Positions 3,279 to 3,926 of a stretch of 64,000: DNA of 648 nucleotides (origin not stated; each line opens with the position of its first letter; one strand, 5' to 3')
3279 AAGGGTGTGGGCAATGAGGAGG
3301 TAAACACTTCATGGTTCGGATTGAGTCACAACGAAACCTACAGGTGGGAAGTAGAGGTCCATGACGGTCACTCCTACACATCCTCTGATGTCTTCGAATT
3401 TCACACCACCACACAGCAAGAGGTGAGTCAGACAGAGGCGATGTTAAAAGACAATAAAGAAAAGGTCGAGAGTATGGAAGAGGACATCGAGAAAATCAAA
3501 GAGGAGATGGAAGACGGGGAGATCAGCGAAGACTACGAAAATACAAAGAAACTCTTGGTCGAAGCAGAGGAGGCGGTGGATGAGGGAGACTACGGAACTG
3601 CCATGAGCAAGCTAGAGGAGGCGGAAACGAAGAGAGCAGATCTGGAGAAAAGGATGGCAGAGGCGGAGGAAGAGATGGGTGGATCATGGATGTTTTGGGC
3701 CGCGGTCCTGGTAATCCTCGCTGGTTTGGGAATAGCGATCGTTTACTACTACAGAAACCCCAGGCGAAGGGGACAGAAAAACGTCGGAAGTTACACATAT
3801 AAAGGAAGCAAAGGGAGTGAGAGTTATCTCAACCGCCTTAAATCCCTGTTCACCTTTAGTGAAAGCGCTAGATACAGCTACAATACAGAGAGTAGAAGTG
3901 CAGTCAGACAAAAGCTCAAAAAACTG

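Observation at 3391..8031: Shared C-terminal anchor module: coiled-coil with conserved (D/E)EG(D/N)(Y/S)(G/M)xA, a TM helix and a charged tail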

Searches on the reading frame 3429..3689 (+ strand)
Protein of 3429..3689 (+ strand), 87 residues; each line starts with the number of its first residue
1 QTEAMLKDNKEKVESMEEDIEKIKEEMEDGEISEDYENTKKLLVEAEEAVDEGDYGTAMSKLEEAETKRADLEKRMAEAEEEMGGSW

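Call 21: search_protein_families(library=pfam, proteins=[window:3429-3689:+], max_evalue=10)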
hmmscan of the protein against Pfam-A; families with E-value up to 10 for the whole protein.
seq(87 aa): 28 families (the best 25 are shown)
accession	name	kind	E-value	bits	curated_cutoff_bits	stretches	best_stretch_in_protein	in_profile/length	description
PF08826.15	DMPK_coil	-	0.00034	21.1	22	2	40-83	13-55/61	DMPK coiled coil domain like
PF16326.10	ABC_tran_CTD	-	0.00082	20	32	2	10-52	14-56/69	ABC transporter C-terminal domain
PF14276.11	DUF4363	-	0.013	15.9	27.5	2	10-42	8-40/107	Domain of unknown function (DUF4363)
PF09976.15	TPR_21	-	0.025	14.8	25.5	1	12-71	49-108/193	Tetratricopeptide repeat-like domain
PF10228.14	HPF1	-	0.031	14.4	27.1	1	7-59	165-214/251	Histone PARylation factor 1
PF04716.19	ETC_C1_NDUFA5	-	0.079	13.2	27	1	2-34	36-67/67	ETC complex I subunit conserved region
PF06160.17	EzrA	-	0.12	11.1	39.6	1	13-78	138-212/557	Septation ring formation regulator, EzrA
PF17376.7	DUF5398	-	0.13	13.1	28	1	7-43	28-64/80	Family of unknown function (DUF5398)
PF13512.12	TPR_18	-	0.13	12.9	21.9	1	40-68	11-39/145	Tetratricopeptide repeat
PF20396.3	DUF6689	-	0.13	11.9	27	1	5-67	172-233/275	Family of unknown function (DUF6689)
PF00435.27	Spectrin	-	0.17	12.8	29.9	1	34-82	8-56/105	Spectrin repeat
PF15679.10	DUF4665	-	0.19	12.8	27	1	8-52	42-86/99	Domain of unknown function (DUF4665)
PF03194.20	LUC7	-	0.22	11.7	33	1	6-82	100-178/246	LUC7 N_terminus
PF03449.20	GreA_GreB_N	-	0.31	11.7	24.5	2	11-37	18-44/71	Transcription elongation factor, N-terminal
PF05531.17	NPV_P10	-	0.35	11.8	29.8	1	7-52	14-60/75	Nucleopolyhedrovirus P10 protein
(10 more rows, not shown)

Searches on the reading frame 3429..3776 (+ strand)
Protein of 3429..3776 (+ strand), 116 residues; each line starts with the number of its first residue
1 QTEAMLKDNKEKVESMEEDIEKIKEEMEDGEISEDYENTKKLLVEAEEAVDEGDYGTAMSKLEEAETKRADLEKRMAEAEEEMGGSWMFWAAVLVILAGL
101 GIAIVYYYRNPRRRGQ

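Call 12: find_homologous_proteins(query=A2, max_evalue=0.001)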
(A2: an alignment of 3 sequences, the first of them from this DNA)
Query A2 (3 sequences): 1915 candidates shared short words with the query, none scored E <= 0.001.

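Call 20: search_solved_structures(query=A2, max_evalue=10, show_alignments=2)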
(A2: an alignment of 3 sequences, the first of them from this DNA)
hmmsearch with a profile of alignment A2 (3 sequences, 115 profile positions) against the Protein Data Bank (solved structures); distinct sequences matched with E-value up to 10: 21.
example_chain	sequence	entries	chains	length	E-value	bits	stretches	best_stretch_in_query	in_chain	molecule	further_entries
8qag_A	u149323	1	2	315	0.026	18.1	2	41-103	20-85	sc-CC-6-95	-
9f8f_C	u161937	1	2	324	0.028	18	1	3-57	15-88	S-layer protein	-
5xau_C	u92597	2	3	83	0.045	17.3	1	9-73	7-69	Laminin subunit gamma-1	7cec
8gji_A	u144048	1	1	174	0.1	16.2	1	3-49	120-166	GCG binder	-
3l8r_A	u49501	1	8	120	0.2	15.2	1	34-66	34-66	Putative PTS system, cellobiose-specific IIA component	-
9lp2_C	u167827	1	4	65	0.85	13.2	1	11-72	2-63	dAID23.4S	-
8qk3_E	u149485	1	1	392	1.5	12.3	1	86-114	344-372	Membrane cofactor protein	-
2mi7_A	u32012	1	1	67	1.7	12.2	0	3-50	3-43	de novo protein a3Y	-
8izf_A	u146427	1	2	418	2.5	11.7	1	57-99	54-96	Ceramide synthase LAC1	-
9lns_A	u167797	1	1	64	2.5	11.6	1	12-72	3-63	dAIT17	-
8izd_A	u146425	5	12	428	2.5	11.6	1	57-99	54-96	Ceramide synthase LAC1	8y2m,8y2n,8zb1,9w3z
1eb6_A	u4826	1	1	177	2.8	11.5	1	20-82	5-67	NEUTRAL PROTEASE II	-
9cxu_B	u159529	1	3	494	4.6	10.8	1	8-62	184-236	Hemagglutinin HA2 chain,Green fluorescent protein fusion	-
5wjb_A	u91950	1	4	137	5.1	10.7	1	30-75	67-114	Capsid assembly scaffolding protein,Myosin-7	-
1lq7_A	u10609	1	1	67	5.6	10.5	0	3-70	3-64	Alpha3W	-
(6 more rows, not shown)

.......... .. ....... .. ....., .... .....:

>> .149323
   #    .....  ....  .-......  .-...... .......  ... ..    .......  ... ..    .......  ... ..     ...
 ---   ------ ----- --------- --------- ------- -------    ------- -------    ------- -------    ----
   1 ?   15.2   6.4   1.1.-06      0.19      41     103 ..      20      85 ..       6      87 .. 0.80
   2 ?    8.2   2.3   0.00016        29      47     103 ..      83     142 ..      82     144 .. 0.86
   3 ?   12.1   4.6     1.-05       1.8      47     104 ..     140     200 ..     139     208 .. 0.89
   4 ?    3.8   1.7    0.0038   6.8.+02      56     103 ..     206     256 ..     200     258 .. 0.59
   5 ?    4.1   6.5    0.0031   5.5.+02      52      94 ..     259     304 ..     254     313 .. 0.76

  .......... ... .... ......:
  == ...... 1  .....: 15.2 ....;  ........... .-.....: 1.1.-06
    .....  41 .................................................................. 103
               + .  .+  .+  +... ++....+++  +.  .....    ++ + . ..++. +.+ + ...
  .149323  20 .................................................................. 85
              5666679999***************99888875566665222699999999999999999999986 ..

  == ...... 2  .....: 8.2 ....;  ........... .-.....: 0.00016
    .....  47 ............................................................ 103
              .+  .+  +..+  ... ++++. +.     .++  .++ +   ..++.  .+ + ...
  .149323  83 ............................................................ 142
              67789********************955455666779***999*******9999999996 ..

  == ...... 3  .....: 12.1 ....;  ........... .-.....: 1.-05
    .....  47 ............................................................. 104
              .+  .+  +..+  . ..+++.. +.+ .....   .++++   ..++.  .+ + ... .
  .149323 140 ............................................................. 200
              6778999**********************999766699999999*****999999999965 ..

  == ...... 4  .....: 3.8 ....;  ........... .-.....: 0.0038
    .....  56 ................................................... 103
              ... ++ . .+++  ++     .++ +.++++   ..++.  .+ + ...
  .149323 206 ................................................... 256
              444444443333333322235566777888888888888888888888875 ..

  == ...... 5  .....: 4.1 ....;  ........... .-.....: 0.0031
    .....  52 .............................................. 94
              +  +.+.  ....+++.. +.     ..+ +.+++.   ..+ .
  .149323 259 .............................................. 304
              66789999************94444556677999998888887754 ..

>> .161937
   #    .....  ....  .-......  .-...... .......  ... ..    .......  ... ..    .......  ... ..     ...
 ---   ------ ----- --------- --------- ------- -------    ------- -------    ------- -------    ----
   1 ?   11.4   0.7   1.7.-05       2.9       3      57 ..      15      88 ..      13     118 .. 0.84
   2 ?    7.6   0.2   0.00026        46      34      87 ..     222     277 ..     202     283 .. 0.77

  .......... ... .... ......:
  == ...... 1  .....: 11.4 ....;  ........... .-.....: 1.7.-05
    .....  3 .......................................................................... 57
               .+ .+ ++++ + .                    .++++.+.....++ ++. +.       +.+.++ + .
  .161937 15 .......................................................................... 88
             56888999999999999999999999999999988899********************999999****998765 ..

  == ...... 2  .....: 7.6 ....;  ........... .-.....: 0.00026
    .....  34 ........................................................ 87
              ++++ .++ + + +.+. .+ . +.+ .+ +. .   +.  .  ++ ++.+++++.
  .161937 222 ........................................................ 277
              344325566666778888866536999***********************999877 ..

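Call 22: search_protein_representatives(alignment_id=A2)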
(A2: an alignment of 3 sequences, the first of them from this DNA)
Query: 3 sequences, 115 profile positions. Proteins with E-value up to 0.001 (for the whole library): 44; up to 1e-10: 8; up to 1e-30: 3. The best 44 are listed.
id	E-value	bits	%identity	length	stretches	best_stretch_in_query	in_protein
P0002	1.0e-46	174.1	-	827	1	1-115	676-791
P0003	8.3e-43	161.5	-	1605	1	1-115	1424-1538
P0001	4.7e-39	149.4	-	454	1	1-115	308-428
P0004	1.7e-19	86.4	-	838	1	4-108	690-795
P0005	2.7e-16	76.1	-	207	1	2-107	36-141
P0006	9.7e-16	74.3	-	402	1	4-114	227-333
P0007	1.1e-14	70.9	-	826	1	3-107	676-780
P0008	1.6e-13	67.2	-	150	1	16-108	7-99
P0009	3.4e-10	56.4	-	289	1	4-107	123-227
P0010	9.1e-10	55.0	-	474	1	2-109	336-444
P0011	4.5e-09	52.8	-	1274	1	20-106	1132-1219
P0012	2.2e-08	50.5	-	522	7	36-63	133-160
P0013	4.6e-07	46.3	-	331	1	3-104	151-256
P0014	9.4e-07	45.3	-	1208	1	12-109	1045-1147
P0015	9.8e-07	45.3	-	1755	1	8-96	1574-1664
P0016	2.1e-06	44.2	-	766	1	3-112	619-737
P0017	2.2e-06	44.1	-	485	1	2-108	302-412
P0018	2.4e-06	44.0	-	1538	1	3-105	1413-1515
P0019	2.5e-06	43.9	-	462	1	6-108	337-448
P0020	5.2e-06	42.9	-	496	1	7-113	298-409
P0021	8.4e-06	42.3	-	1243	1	5-107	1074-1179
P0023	1.1e-05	41.9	-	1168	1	10-107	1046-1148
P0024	1.7e-05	41.3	-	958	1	43-110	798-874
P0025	2.8e-05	40.6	-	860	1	5-107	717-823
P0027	7.7e-05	39.2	-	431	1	5-107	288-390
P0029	8.5e-05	39.0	-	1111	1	3-106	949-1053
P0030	1.0e-04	38.8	-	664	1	4-108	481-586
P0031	1.1e-04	38.7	-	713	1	6-108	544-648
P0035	1.8e-04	37.9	-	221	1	14-110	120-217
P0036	2.3e-04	37.6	-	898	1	7-106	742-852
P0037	3.4e-04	37.1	-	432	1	6-112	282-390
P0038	3.6e-04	37.0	-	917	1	16-115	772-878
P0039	3.9e-04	36.9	-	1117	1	24-106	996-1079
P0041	5.1e-04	36.5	-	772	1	5-108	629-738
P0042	5.7e-04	36.3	-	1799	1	4-98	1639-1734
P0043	6.8e-04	36.1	-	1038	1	4-109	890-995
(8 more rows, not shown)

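Call 29: list_cluster_members(proteins=[P0004, P0005, P0006, P0007, P0009, P0010, P0011, P0014, P0016, P0021])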
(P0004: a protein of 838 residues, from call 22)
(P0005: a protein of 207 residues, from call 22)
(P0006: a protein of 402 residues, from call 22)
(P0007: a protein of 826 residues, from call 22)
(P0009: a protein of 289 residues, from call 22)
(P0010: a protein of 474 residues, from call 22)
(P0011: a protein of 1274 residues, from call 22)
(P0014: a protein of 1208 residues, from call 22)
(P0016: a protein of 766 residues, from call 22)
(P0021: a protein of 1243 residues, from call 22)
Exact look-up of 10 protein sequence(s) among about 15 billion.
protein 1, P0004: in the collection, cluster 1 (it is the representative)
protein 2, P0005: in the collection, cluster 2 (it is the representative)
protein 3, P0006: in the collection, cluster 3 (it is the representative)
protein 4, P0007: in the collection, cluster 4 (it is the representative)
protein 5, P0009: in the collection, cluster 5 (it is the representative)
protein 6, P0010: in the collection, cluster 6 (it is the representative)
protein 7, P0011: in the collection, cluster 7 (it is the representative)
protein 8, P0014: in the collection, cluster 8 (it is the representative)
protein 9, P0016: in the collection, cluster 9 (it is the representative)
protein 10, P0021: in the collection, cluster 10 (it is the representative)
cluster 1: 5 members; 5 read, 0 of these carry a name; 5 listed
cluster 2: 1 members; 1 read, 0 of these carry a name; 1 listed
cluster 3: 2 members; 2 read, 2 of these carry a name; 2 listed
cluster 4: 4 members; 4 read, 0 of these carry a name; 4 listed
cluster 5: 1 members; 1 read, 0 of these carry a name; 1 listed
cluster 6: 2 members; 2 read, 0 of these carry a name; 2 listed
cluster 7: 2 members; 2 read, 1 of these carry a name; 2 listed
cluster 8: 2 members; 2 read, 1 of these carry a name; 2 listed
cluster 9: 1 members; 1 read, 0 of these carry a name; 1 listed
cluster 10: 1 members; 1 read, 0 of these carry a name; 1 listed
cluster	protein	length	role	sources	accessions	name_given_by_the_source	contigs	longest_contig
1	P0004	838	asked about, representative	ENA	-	-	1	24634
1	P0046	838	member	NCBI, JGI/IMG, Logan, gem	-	-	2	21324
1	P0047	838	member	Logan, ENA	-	-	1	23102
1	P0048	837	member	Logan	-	-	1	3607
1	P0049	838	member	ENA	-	-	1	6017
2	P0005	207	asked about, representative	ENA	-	-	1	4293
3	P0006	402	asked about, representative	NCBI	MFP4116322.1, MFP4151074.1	MAG: hypothetical protein ACLFTQ_03945, partial [Candidatus Aenigmatarchaeota archaeon]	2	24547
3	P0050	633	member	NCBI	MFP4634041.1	MAG: InlB B-repeat-containing protein, partial [Candidatus Aenigmatarchaeota archaeon]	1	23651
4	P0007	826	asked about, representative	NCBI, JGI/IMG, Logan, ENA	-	-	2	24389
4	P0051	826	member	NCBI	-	-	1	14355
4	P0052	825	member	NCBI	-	-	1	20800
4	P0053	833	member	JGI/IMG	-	-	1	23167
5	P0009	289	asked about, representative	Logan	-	-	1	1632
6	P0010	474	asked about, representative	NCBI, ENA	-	-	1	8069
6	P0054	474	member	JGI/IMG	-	-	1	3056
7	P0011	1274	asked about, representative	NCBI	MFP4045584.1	MAG: hypothetical protein ACLFS3_00815 [Candidatus Aenigmatarchaeota archaeon]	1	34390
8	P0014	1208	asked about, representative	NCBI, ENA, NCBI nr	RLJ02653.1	MAG: hypothetical protein DRP11_02790 [Candidatus Aenigmatarchaeota archaeon] | MAG: hypothetical protein DRP11_02790 [Candidatus Aenigmarchaeota archaeon]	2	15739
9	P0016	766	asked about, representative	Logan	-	-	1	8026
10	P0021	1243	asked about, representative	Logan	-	-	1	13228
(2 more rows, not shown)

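Call 30: list_cluster_members(proteins=[P0015, P0018, P0023, P0024, P0025, P0027, P0029, P0036, P0039, P0041])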
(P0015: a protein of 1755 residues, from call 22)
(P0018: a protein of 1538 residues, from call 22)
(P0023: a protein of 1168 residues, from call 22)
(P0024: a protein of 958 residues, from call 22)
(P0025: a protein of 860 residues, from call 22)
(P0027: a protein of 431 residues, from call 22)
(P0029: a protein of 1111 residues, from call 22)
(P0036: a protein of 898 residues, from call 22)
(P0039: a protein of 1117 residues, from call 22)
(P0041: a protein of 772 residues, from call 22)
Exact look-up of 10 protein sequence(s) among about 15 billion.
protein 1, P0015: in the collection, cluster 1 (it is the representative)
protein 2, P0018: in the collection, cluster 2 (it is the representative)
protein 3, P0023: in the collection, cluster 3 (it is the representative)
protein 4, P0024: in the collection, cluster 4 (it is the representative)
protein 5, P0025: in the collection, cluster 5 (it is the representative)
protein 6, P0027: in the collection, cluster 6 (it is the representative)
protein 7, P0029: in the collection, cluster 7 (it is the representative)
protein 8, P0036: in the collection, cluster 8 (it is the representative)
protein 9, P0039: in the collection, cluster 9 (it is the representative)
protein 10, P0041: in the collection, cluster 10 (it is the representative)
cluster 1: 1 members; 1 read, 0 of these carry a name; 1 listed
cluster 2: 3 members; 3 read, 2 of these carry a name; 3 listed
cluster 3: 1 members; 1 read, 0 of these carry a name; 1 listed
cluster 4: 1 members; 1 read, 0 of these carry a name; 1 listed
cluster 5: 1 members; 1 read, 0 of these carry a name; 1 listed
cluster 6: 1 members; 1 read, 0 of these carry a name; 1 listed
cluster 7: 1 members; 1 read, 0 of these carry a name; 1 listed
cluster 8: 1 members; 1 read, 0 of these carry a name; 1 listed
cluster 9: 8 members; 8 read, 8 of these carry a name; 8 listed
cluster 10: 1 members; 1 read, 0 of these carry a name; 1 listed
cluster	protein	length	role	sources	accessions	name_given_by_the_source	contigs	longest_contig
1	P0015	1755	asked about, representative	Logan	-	-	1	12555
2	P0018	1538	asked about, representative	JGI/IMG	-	hypothetical protein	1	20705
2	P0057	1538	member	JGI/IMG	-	hypothetical protein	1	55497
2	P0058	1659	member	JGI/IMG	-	-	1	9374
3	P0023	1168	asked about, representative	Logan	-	-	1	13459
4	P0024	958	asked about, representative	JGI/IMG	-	-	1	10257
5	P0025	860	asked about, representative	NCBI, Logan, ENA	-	-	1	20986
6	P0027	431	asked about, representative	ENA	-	-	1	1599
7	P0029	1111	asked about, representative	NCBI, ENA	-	-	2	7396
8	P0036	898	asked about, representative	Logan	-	-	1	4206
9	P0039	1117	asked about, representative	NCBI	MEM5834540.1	MAG: hypothetical protein QXQ69_01665 [Candidatus Aenigmatarchaeota archaeon]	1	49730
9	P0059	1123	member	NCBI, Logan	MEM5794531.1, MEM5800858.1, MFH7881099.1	MAG: hypothetical protein QXS48_00130 [Candidatus Aenigmatarchaeota archaeon]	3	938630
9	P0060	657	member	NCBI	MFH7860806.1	MAG: hypothetical protein QW602_02305, partial [Candidatus Aenigmatarchaeota archaeon]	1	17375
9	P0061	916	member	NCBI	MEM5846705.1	MAG: hypothetical protein QXE97_01245, partial [Candidatus Aenigmatarchaeota archaeon]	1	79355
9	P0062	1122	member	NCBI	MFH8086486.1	MAG: hypothetical protein QW609_01530 [Candidatus Aenigmatarchaeota archaeon]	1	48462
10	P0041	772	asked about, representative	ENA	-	-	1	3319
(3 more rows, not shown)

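Call 68: list_cluster_members(proteins=[P0013, P0017, P0019, P0020, P0030, P0031, P0037, P0038, P0042, P0043])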
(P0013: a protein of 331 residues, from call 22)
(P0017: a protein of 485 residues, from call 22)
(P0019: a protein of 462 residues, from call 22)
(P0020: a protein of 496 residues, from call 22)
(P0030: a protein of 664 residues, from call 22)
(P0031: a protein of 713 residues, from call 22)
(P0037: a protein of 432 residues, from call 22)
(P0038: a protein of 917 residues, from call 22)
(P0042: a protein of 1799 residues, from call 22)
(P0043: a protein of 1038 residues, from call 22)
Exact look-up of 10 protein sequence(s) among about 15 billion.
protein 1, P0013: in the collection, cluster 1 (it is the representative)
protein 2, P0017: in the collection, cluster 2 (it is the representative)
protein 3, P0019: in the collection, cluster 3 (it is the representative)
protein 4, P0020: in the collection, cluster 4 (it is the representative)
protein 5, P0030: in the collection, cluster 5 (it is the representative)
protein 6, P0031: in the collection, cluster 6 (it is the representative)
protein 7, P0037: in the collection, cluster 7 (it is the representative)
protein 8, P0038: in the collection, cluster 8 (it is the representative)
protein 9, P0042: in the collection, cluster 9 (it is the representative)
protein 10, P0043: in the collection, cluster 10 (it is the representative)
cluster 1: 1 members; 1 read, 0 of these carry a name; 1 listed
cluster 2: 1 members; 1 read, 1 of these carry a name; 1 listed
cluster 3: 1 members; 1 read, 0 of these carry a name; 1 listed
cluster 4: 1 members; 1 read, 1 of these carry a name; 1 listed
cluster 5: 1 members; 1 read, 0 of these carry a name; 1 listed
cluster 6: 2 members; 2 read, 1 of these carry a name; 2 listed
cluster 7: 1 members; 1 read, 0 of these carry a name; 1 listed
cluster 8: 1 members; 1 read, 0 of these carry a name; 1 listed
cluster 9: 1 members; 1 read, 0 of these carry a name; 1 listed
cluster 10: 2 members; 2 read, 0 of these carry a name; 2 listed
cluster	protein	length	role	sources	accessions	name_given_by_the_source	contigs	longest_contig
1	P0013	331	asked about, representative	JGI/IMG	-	-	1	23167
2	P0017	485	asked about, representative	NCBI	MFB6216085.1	MAG: hypothetical protein ABEJ72_03840, partial [Candidatus Aenigmatarchaeota archaeon]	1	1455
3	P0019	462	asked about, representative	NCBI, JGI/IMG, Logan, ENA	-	-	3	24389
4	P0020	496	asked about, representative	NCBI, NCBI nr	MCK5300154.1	MAG: hypothetical protein KAJ54_03295, partial [Candidatus Aenigmarchaeota archaeon] | hypothetical protein [Candidatus Aenigmarchaeota archaeon]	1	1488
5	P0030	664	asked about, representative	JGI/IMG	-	-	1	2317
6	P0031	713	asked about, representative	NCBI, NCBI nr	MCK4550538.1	MAG: hypothetical protein KAT91_01145, partial [Candidatus Aenigmarchaeota archaeon] | hypothetical protein [Candidatus Aenigmarchaeota archaeon]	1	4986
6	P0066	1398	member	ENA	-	-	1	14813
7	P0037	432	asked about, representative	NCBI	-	-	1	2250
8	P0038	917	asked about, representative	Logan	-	-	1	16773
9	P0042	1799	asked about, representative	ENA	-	-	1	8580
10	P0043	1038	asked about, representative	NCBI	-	-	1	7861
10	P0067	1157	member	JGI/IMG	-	-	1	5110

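Call 76: find_encoding_contigs(protein=P0035, flank=10000, max_places=3)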
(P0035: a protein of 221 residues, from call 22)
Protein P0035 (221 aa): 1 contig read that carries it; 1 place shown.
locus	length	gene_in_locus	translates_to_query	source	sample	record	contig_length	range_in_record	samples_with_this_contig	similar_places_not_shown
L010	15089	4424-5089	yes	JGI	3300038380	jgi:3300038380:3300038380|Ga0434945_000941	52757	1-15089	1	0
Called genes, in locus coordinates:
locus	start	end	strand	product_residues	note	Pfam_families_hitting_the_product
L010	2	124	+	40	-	?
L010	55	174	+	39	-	-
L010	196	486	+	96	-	-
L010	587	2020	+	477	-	-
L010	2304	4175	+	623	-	-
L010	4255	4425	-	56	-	-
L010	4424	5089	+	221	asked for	-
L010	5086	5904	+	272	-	-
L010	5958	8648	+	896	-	PF00133:tRNA-synt_1, PF09334:tRNA-synt_1g, PF13603:tRNA-synt_1_2, PF01406:tRNA-synt_1e, PF09334:tRNA-synt_1g, PF08264:Anticodon_1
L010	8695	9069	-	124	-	PF01381:HTH_3 (weak)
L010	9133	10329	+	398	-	PF00266:Aminotran_5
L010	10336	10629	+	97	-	-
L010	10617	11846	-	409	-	PF02308:MgtC, PF13194:DUF4010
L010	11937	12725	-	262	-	PF01978:TrmB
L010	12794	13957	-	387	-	PF07431:DUF1512, PF23542:DUF1512_C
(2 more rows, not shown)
